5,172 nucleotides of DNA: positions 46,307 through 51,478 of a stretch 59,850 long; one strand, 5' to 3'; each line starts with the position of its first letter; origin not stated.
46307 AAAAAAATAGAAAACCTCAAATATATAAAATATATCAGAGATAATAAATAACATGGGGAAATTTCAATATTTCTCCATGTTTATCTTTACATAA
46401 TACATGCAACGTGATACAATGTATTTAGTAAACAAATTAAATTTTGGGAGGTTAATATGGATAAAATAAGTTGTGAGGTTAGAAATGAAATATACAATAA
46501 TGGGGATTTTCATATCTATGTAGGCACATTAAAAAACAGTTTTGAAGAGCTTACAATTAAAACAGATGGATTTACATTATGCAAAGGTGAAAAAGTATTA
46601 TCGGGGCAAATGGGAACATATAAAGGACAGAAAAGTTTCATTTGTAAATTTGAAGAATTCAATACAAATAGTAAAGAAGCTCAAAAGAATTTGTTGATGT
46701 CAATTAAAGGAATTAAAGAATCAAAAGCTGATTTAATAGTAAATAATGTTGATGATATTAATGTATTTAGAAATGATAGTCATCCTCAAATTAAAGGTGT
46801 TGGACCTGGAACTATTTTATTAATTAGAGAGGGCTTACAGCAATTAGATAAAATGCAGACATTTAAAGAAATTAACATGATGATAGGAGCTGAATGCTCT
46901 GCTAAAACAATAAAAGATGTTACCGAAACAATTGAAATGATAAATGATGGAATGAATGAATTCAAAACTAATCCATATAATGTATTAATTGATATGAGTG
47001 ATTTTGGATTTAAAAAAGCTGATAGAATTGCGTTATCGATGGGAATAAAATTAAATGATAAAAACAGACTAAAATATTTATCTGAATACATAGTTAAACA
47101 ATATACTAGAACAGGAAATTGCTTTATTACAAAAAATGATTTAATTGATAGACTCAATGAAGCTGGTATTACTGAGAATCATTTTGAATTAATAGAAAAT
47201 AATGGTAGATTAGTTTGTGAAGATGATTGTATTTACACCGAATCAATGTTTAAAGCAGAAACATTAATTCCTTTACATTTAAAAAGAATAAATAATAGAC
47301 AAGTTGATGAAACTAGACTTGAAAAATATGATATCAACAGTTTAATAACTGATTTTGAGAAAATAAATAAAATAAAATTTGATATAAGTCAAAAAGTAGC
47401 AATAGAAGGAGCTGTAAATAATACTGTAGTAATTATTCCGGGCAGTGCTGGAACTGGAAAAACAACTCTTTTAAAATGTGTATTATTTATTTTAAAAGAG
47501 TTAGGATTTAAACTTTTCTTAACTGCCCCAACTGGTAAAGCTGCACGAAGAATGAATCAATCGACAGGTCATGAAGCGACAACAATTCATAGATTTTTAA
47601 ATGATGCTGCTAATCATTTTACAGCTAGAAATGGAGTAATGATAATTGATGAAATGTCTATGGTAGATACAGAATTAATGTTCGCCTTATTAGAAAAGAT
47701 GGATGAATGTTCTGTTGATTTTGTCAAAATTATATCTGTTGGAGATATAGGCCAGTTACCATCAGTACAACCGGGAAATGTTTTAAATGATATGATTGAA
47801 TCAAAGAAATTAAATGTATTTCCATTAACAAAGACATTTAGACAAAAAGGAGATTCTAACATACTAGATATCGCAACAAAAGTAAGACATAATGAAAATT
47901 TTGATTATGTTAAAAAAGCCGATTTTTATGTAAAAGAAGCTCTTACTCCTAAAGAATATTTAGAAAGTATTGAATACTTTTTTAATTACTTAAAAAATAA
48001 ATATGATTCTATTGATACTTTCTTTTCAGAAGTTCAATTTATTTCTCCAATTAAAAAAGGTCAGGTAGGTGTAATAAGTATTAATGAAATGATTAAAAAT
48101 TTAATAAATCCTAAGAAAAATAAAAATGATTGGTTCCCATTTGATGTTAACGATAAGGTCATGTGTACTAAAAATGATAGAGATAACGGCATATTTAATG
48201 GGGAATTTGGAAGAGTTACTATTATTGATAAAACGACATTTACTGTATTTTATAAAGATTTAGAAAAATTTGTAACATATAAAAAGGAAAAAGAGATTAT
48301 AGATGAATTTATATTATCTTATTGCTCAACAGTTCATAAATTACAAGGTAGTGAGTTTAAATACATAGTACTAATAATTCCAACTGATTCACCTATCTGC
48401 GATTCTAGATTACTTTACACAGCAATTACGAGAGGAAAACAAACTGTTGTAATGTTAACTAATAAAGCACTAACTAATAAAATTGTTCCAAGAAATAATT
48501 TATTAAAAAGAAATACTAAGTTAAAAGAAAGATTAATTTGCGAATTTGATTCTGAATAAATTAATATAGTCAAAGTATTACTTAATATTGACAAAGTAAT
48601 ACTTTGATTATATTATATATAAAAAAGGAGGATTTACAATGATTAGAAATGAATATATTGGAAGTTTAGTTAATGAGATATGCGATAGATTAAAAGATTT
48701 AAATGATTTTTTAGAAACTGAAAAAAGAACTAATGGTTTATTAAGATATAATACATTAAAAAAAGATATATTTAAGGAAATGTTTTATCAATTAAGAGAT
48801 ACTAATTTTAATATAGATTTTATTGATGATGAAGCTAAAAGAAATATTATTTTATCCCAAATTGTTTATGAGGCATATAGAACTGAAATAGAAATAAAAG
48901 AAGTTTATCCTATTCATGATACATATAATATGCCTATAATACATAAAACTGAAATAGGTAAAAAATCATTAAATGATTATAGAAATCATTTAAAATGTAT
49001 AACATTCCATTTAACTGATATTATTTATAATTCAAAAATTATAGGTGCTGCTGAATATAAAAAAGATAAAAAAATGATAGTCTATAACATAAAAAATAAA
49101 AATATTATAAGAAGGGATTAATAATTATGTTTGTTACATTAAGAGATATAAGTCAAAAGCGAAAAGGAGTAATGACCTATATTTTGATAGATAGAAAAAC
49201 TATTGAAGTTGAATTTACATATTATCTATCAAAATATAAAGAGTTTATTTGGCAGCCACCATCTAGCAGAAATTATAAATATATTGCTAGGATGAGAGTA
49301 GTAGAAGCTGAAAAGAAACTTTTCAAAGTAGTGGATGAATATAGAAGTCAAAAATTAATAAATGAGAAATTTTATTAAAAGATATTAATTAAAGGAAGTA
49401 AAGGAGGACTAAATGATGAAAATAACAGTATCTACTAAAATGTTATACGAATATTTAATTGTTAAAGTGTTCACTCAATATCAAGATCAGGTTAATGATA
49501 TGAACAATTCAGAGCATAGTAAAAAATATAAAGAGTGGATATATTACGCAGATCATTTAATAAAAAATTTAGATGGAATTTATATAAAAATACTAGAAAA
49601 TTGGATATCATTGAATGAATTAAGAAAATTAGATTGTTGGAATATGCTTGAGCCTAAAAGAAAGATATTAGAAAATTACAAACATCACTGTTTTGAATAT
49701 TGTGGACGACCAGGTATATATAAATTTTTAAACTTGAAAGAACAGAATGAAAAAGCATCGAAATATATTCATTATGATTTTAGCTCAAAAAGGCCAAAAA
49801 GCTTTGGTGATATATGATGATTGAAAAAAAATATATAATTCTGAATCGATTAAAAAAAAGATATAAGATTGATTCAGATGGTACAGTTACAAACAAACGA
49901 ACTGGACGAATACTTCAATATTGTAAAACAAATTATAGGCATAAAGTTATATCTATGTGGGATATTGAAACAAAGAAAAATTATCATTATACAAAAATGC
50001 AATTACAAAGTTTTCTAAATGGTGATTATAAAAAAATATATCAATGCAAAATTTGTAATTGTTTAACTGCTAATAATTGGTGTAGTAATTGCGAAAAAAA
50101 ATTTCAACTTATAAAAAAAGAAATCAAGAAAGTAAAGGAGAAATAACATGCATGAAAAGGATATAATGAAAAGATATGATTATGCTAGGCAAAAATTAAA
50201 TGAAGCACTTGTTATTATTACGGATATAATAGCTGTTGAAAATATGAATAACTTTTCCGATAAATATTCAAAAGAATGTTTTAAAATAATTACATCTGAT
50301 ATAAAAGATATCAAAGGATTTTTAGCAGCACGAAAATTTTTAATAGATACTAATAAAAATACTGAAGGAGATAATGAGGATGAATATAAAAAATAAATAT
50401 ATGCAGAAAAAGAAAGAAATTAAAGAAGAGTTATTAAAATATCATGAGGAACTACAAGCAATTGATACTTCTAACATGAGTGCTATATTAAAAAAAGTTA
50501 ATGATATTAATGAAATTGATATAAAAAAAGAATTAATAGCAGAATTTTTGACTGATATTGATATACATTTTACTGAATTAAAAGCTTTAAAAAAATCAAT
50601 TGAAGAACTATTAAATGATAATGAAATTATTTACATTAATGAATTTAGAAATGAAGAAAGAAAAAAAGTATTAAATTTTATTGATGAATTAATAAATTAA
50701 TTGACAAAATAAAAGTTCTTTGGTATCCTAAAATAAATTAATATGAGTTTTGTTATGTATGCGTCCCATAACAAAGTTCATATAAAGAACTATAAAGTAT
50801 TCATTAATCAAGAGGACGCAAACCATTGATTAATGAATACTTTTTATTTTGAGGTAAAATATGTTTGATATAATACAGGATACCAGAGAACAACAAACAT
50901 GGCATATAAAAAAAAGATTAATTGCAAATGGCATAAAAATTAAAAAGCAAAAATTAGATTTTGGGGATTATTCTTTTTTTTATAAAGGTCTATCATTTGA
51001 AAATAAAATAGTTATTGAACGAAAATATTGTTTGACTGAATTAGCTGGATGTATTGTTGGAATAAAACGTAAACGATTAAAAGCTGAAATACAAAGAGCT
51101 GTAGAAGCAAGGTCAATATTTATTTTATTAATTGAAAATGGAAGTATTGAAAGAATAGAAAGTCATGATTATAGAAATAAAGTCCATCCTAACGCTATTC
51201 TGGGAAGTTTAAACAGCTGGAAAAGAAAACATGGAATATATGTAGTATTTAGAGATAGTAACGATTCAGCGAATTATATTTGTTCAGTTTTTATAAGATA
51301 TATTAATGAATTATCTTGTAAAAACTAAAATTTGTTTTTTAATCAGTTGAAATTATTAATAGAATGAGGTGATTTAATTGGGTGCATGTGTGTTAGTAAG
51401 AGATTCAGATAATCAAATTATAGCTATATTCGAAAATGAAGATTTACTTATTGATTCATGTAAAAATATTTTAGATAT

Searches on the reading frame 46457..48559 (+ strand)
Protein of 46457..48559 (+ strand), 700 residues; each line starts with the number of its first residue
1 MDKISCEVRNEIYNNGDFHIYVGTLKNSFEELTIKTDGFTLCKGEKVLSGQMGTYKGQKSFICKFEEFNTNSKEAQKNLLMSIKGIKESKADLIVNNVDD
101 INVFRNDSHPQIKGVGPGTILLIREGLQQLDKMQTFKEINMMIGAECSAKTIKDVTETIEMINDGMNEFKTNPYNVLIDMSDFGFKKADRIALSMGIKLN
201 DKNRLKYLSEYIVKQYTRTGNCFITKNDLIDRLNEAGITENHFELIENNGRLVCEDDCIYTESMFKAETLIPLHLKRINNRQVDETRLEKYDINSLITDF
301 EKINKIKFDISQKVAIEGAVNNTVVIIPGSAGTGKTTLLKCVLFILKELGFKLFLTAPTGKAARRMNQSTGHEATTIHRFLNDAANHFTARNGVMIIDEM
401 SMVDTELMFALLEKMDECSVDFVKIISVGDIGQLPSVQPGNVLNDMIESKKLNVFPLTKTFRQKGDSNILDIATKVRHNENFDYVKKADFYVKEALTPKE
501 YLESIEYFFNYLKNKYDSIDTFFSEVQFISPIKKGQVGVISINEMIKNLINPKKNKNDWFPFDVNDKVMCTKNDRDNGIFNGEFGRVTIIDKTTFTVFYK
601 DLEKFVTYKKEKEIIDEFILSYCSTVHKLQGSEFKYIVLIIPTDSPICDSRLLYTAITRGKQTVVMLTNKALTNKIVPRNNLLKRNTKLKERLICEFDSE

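Call 16: search_protein_families(library=pfam, proteins=[window:46457-48559:+], max_evalue=0.001)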
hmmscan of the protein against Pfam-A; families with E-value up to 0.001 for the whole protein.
window:46457-48559:+ (700 aa): 11 families
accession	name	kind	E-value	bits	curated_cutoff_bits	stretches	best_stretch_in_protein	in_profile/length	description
PF13604.12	AAA_30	-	6.7e-36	124.3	27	1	311-481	5-173/191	AAA domain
PF13245.12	AAA_19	-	1.6e-30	106.4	25.1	1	312-438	1-133/134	AAA domain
PF14490.11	HHH_RecD2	-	1.4e-12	47.8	27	1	166-223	34-92/92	ATP-dependent RecD2 DNA helicase HHH domain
PF18335.7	SH3_13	-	5.9e-12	45.6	41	1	542-594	1-58/65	ATP-dependent RecD-like DNA helicase SH3 domain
PF01443.25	Viral_helicase1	-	9e-12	45.7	21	1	573-667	139-227/228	Viral superfamily 1 RNA helicase core domain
PF13538.12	UvrD_C_2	-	1.8e-11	44.2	27.4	1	621-666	2-51/52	UvrD-like helicase C-terminal domain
PF09848.15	SLFN-g3_helicase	-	0.00026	20.8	24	0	323-346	2-25/354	Schlafen group 3, DNA/RNA helicase domain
PF05970.20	PIF1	-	0.00028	21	25.9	0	321-466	21-192/223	PIF1-like helicase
PF13401.12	AAA_22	-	0.00033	21.4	27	0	323-420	6-116/130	AAA domain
PF00493.29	MCM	-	0.00066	19.3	23.3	0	318-422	56-152/224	MCM P-loop domain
PF20720.3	nSTAND3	-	0.00075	19.7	27.2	0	315-356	10-51/155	Novel STAND NTPase 3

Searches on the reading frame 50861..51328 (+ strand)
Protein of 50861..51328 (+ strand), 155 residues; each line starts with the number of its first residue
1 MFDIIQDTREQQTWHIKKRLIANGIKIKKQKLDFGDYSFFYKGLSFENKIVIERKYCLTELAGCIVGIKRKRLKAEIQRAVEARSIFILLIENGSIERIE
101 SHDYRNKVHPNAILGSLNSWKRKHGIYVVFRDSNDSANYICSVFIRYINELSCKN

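Call 17: search_protein_families(library=pfam, proteins=[window:50861-51328:+], max_evalue=0.001)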
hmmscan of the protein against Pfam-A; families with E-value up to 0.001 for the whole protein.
window:50861-51328:+ (155 aa): 1 family
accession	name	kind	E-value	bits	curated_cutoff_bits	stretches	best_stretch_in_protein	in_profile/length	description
PF02732.21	ERCC4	-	2.2e-16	60.5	24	1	7-142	2-139/140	ERCC4 domain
